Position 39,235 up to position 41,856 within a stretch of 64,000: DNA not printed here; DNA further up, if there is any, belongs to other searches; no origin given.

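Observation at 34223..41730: dprA is split exactly in frame by a 7.5-kb large-serine-recombinase element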

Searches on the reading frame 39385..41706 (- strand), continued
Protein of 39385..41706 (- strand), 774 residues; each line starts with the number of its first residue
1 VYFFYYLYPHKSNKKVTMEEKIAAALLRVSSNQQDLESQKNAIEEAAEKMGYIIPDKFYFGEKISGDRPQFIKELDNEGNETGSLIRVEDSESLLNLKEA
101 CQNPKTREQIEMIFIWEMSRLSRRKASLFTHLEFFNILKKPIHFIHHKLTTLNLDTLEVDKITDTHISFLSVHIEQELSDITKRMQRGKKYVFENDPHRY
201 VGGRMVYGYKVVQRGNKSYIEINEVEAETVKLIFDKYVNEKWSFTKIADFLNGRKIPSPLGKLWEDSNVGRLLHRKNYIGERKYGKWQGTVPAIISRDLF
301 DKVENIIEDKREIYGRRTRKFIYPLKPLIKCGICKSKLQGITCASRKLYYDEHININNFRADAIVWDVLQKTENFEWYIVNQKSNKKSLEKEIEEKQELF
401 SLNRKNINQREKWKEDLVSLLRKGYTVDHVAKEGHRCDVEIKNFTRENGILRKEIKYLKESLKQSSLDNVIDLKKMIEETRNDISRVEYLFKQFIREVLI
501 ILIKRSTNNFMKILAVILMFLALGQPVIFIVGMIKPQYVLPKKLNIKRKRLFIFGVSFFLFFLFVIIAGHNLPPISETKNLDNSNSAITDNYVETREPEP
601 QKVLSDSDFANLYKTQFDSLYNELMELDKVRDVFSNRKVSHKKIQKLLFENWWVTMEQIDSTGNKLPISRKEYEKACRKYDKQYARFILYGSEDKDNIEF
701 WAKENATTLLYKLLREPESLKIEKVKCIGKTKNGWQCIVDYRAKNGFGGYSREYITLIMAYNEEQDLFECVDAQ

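Call 34: search_solved_structures(query=A2, max_evalue=0.01, show_alignments=2)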
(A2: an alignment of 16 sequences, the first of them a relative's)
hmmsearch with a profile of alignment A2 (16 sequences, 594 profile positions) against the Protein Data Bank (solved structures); distinct sequences matched with E-value up to 0.01: 29.
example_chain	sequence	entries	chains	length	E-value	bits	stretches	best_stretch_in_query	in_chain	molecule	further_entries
9dxh_A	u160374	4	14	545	1.1e-35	126.7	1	79-489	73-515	Resolvase homolog YokA | Site-specific recombinase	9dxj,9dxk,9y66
9dxd_A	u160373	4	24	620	1.2e-35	126.6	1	79-489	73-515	Resolvase homolog YokA,SPbeta prophage-derived uncharacterized protein YotN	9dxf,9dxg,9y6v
4kis_A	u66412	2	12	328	7.7e-21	77.7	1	164-484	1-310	Putative integrase [Bacteriophage A118] | A118 serine integrase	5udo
6dnw_A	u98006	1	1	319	2.3e-20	76.1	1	165-484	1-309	Putative integrase [Bacteriophage A118]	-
3bvp_A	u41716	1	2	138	1.2e-13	53.9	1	1-159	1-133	TP901-1 Integrase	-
1gdr_A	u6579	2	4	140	2.4e-13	52.9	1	8-177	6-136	GAMMA DELTA-RESOLVASE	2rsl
1gdt_A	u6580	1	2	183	4.1e-13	52.2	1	8-179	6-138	PROTEIN (GAMMA DELTA RESOLVASE)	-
2gm4_A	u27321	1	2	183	2.2e-12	49.8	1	8-179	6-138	Transposon gamma-delta resolvase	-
5cy1_A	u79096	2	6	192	3.5e-12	49.1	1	8-175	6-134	Transposon Tn3 resolvase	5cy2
1zr2_A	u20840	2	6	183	6.2e-12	48.3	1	8-179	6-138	Transposon gamma-delta resolvase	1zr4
2gm5_A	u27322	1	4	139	8.3e-12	47.9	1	8-180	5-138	Transposon gamma-delta resolvase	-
3g13_A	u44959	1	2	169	9e-12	47.7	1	5-184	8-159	Putative conjugative transposon recombinase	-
3guv_A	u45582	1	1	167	2.4e-11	46.3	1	7-185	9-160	Site-specific recombinase, resolvase family protein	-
9iu2_A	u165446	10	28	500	4.8e-10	42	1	91-361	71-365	Integrase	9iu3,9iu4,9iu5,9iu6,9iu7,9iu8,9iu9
4m6f_A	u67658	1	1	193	5e-07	32.1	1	79-187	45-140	DNA-invertase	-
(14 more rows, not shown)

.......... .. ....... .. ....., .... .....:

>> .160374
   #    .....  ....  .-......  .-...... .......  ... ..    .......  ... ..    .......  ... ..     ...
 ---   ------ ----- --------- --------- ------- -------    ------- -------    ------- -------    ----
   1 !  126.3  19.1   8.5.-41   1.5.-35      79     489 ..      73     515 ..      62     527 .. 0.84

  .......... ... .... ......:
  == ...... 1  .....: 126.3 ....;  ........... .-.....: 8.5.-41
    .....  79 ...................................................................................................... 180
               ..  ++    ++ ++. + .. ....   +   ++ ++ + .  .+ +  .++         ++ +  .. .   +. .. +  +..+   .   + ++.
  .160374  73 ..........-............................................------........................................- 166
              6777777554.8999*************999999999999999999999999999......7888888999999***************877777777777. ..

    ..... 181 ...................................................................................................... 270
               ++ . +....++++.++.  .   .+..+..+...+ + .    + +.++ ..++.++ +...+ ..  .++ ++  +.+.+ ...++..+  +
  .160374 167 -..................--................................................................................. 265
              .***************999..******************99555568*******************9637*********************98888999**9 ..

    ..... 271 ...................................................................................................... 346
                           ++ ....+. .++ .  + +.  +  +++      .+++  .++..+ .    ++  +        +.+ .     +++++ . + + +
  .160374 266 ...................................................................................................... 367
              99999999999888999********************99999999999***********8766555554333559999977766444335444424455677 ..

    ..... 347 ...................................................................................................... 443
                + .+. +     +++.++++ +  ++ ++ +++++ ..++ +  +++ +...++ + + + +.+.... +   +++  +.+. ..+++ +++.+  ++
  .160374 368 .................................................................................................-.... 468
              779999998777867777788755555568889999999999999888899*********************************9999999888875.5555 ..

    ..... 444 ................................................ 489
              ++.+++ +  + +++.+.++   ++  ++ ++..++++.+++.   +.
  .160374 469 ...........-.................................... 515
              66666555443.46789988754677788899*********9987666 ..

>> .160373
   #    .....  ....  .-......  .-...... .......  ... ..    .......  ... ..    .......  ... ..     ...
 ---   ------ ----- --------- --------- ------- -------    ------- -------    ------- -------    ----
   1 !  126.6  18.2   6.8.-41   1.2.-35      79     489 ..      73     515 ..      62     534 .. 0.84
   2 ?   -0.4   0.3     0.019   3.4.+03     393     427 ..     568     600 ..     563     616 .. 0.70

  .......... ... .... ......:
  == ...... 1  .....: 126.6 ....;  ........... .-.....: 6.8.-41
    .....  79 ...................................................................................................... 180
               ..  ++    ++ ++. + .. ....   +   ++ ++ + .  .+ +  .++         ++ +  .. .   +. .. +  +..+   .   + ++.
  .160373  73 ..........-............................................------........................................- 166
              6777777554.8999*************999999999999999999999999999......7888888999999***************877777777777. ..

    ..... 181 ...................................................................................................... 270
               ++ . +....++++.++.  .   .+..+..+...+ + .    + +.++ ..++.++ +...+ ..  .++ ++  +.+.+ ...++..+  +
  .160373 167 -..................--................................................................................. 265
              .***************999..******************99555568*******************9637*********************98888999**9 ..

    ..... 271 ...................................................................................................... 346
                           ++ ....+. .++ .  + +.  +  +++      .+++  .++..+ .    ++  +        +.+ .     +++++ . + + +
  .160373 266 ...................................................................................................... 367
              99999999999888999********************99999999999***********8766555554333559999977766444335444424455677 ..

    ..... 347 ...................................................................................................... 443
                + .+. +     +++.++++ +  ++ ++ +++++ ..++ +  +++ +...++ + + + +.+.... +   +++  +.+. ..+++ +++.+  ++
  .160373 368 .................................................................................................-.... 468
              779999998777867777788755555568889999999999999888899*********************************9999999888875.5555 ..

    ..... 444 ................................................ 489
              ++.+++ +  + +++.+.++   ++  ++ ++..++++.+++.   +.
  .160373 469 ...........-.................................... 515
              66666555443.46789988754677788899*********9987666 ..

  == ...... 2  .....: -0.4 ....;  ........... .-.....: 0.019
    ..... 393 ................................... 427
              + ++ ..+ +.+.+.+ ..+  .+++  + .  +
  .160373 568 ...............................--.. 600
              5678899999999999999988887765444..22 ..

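Call 38: search_protein_families(library=ncbifam, proteins=[L005:11839-12234:+, L005:12789-13535:-, L005:13886-14809:+, L005:15750-16778:+], max_evalue=0.01)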
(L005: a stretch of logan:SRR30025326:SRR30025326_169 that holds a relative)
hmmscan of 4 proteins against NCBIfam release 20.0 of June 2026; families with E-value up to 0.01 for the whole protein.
L005:11839-12234:+ (132 aa): 0 families

L005:12789-13535:- (249 aa): 0 families

L005:13886-14809:+ (308 aa): 0 families

L005:15750-16778:+ (343 aa): 0 families

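Call 39: search_protein_families(library=phrogs, proteins=[L005:11839-12234:+, L005:12789-13535:-, L005:13886-14809:+, L005:15750-16778:+], max_evalue=0.01)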
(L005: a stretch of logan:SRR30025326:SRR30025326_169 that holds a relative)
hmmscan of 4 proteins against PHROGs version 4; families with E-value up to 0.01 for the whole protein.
L005:11839-12234:+ (132 aa): 1 family
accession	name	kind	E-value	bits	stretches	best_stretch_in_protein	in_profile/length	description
phrog_25593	-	unknown function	2.9e-09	37.5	1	22-95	21-97/344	-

L005:12789-13535:- (249 aa): 0 families

L005:13886-14809:+ (308 aa): 0 families

L005:15750-16778:+ (343 aa): 0 families

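Call 43: predict_structure(alignment_id=A2)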
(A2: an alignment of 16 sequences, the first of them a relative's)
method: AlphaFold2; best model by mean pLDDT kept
length: 596 residues; sequences in the alignment: 16
mean_pLDDT: 77.3   pTM: 0.39
mean pLDDT of the five models: 77.3, 77.0, 76.3, 76.1, 75.9
residues with pLDDT >= 90: 137; 70-90: 302; 50-70: 100; < 50: 57
segments of 3 or more residues with pLDDT < 50: 48-72, 294-303, 448-452, 540-546
pLDDT, mean of each block of 10 residues (from residue 1): 83 62 88 91 66 36 35 72 84 91 83 88 92 91 89 85 76 81 81 88 92 95 88 91 83 90 85 91 86 44 68 88 70 87 90 73 60 85 91 87 73 84 88 83 64 55 72 85 87 80 85 79 54 58 50 75 84 56 61 51
secondary structure, 60 per line:
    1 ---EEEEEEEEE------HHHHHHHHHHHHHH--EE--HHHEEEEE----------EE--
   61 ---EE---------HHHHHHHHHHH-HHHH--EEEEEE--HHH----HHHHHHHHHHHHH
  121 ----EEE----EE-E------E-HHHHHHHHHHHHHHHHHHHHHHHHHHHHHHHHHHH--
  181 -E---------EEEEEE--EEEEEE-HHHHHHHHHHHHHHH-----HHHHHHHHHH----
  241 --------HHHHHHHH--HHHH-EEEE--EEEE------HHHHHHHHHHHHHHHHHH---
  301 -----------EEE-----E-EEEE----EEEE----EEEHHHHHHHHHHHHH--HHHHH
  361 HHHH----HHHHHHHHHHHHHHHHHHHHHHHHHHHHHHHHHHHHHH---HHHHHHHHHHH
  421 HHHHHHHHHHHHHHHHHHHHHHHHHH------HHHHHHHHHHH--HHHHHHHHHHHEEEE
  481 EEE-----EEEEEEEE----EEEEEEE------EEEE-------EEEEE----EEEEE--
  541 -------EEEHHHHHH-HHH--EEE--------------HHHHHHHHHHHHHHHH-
elements in order: E4-12 H19-32 E42-46 H75-85 H87-90 E93-98 H108-120 E125-127 H144-178 E192-197 E200-205 H207-221 H227-236 H249-256 H259-262 E264-267 E270-273 H280-297 E312-314 E322-325 E330-333 E338-340 H341-353 H356-364 H369-406 H410-446 H453-463 H466-476 E477-483 E489-496 E501-507 E514-517 E525-529 E534-538 E548-550 H551-556 E563-565 H580-595

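Call 61: find_encoding_contigs(protein=P0129, flank=10000, max_places=2)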
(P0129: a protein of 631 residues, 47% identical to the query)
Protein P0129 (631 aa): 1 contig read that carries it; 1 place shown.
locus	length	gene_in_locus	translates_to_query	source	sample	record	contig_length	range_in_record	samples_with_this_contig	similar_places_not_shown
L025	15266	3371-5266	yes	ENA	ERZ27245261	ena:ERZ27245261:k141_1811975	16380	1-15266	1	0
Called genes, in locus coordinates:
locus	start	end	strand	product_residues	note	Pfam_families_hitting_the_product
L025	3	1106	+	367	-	?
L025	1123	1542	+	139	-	PF11026:DUF2721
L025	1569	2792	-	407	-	PF00266:Aminotran_5, PF01212:Beta_elim_lyase (weak), PF01053:Cys_Met_Meta_PP (weak)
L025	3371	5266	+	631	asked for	PF00239:Resolvase (faint), PF07508:Recombinase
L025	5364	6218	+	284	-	PF01381:HTH_3, PF12844:HTH_19 (faint), PF13443:HTH_26, PF08719:NADAR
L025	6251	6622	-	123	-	-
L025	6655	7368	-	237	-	-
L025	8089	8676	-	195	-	PF00589:Phage_integrase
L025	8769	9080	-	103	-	-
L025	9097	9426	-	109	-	PF10902:WYL_2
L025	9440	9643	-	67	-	-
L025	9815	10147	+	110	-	PF12844:HTH_19 (weak), PF01381:HTH_3, PF13443:HTH_26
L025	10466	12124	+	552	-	PF12799:LRR_4 (faint), PF13855:LRR_8 (faint), PF13306:LRR_5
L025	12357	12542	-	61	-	PF07460:NUMOD3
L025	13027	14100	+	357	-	-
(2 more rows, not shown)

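Call 62: find_encoding_contigs(protein=P0132, flank=10000, max_places=2)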
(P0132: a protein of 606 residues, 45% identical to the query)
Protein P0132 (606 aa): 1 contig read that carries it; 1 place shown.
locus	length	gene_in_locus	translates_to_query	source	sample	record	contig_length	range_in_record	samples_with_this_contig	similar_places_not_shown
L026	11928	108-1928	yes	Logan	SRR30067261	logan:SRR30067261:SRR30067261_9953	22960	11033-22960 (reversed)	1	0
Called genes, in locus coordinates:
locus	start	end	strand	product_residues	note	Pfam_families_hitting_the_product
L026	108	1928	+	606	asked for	PF00239:Resolvase, PF07508:Recombinase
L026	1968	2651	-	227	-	PF00239:Resolvase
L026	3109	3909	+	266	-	-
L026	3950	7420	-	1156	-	-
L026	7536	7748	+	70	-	PF24250:HVO_2718 (weak), PF13560:HTH_31 (weak), PF12844:HTH_19, PF01381:HTH_3, PF13443:HTH_26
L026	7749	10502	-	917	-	-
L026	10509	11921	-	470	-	-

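Call 66: search_dna_similar(query=P0124, collection=phages, mode=protein, max_rows=8)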
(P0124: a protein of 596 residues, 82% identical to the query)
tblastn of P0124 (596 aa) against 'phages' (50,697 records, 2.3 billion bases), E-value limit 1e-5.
Records with a match: 247; places in all: 248; records where one place covers at least 80% of the query: 0.
Best place of each record, by identity: <60% 247.
By first word of the organism name: Mycobacterium 61; Bacillus 41; Streptococcus 32; Bacteriophage 23; Paenibacillus 22; Mycolicibacterium 12; Clostridium 9; phage 7; Wolbachia 5; Faecalibacterium 5; and 22 more.
By host as written in the record: Mycobacterium smegmatis mc2 155 47; - 34; Mycolicibacterium aichiense 12; Mycobacterium smegmatis mc#155 10; Paenibacillus larvae 10; Bacillus subtilis BEST7003 8; Paenibacillus larvae ATCC 9545 7; Bacillus anthracis 6; and 80 more.
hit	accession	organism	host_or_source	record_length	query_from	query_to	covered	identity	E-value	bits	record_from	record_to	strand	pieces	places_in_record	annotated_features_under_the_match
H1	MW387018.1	Gardnerella phage vB_Gva_AB1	Gardnerella vaginalis P680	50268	6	332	55%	26.8%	8e-8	62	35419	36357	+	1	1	recombinase family protein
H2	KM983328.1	Clostridium phage phiCT453B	Clostridium tetani ATCC 453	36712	6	347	57%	25.2%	1e-6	58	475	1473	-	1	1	serine recombinase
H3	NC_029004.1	Clostridium phage phiCT453B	Clostridium tetani ATCC 453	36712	6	347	57%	25.2%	1e-6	58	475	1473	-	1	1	integrase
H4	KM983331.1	Clostridium phage phiCT19406B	Clostridium tetani ATCC 19406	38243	6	347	57%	25.2%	1e-6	58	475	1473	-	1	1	serine recombinase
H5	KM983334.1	Clostridium phage phiCTC2B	Clostridium tetani C2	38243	6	347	57%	25.2%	1e-6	58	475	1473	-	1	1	serine recombinase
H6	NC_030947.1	Clostridium phage phiCT19406B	Clostridium tetani ATCC 19406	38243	6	347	57%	25.2%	1e-6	58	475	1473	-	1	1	integrase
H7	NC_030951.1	Clostridium phage phiCTC2B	Clostridium tetani C2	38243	6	347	57%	25.2%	1e-6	58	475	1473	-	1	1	integrase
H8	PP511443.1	Dulem virus 37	Propithecus coquereli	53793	13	333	54%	26.1%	4e-13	79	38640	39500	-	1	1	integrase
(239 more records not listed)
